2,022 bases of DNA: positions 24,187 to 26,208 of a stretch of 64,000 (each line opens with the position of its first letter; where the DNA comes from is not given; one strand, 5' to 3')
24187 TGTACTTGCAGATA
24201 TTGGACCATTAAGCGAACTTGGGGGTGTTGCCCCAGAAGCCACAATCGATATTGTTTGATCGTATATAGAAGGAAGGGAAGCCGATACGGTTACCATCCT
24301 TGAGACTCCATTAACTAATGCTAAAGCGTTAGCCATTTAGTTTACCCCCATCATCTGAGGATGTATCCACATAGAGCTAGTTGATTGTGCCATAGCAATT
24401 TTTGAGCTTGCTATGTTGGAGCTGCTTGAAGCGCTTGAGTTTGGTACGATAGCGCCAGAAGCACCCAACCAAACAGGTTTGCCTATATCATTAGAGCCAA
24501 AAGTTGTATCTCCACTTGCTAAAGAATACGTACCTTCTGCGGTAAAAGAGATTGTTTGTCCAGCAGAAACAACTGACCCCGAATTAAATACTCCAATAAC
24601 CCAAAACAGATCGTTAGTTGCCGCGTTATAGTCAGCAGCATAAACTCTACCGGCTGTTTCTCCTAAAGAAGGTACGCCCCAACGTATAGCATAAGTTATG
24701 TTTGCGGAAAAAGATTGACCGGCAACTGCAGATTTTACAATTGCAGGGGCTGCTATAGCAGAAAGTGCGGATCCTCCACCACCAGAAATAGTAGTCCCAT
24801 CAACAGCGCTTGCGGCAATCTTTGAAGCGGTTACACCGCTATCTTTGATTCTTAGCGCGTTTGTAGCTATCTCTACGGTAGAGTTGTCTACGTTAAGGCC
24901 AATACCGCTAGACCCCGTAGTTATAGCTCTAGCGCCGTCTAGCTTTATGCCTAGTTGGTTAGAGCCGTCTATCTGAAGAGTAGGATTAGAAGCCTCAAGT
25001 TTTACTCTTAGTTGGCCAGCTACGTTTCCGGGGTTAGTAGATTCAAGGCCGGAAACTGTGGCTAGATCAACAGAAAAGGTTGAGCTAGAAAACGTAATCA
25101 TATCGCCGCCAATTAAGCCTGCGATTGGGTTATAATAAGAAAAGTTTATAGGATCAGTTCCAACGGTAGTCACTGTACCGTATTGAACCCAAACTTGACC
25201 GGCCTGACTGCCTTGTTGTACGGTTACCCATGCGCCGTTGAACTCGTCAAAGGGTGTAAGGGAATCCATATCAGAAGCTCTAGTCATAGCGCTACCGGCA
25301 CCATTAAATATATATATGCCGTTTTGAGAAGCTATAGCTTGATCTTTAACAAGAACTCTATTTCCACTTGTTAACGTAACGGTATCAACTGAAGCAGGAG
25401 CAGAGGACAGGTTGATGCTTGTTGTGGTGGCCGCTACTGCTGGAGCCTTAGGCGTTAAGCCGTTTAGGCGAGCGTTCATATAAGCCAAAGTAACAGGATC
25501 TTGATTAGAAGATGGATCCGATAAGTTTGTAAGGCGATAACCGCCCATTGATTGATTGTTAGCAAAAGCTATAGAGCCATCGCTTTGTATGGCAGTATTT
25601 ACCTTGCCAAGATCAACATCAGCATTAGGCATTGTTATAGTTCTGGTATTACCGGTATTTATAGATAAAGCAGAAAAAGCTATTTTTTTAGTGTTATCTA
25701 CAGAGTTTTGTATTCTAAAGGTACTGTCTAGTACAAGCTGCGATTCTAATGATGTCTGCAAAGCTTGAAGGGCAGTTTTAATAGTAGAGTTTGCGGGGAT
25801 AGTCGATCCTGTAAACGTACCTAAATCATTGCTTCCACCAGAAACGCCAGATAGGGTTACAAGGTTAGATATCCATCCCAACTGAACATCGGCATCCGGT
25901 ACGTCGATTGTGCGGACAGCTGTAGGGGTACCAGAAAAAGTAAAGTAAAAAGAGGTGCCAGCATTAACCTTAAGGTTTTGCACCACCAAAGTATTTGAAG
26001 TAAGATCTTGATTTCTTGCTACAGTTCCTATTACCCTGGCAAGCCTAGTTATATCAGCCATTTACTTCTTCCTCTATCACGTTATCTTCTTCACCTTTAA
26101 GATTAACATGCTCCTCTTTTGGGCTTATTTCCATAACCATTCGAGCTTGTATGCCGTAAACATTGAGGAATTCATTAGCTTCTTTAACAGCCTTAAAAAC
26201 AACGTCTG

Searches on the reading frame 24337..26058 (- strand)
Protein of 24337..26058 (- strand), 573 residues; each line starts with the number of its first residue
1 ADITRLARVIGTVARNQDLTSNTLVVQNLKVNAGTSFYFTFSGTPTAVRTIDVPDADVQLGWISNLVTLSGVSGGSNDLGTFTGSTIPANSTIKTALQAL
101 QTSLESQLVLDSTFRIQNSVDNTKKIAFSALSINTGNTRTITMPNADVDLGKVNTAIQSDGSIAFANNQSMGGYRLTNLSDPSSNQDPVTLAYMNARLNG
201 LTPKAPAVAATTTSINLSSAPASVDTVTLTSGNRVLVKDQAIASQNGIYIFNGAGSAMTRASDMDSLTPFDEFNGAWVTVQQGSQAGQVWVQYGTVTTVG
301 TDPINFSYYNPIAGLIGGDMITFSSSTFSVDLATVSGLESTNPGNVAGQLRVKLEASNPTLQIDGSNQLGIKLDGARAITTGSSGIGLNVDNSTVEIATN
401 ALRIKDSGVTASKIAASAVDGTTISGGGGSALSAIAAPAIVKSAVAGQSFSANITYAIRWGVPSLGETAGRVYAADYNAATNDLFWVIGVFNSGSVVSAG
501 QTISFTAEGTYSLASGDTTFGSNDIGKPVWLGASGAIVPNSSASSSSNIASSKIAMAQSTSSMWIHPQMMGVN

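Call 11: search_protein_families(library=phrogs, proteins=[window:24337-26058:-], max_evalue=0.001)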
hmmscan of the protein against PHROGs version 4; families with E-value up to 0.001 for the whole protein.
window:24337-26058:- (573 aa): 7 families
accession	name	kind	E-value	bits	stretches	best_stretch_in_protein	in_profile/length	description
phrog_2647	-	head and packaging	7.7e-27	95.2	1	135-338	49-251/336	head decoration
phrog_24595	-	head and packaging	2e-18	67.9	2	62-123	192-253/325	virion structural protein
phrog_27782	-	unknown function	3.1e-17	63.5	1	172-499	133-440/644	-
phrog_30390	-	unknown function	9.1e-16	58.4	2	222-310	547-640/766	-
phrog_16867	-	unknown function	6.8e-14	52.3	1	208-320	79-188/631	-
phrog_17264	-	unknown function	2.8e-10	41.1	1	209-349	3-142/147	-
phrog_11518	-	tail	5.8e-06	25.8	1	201-298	163-255/812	tail fiber protein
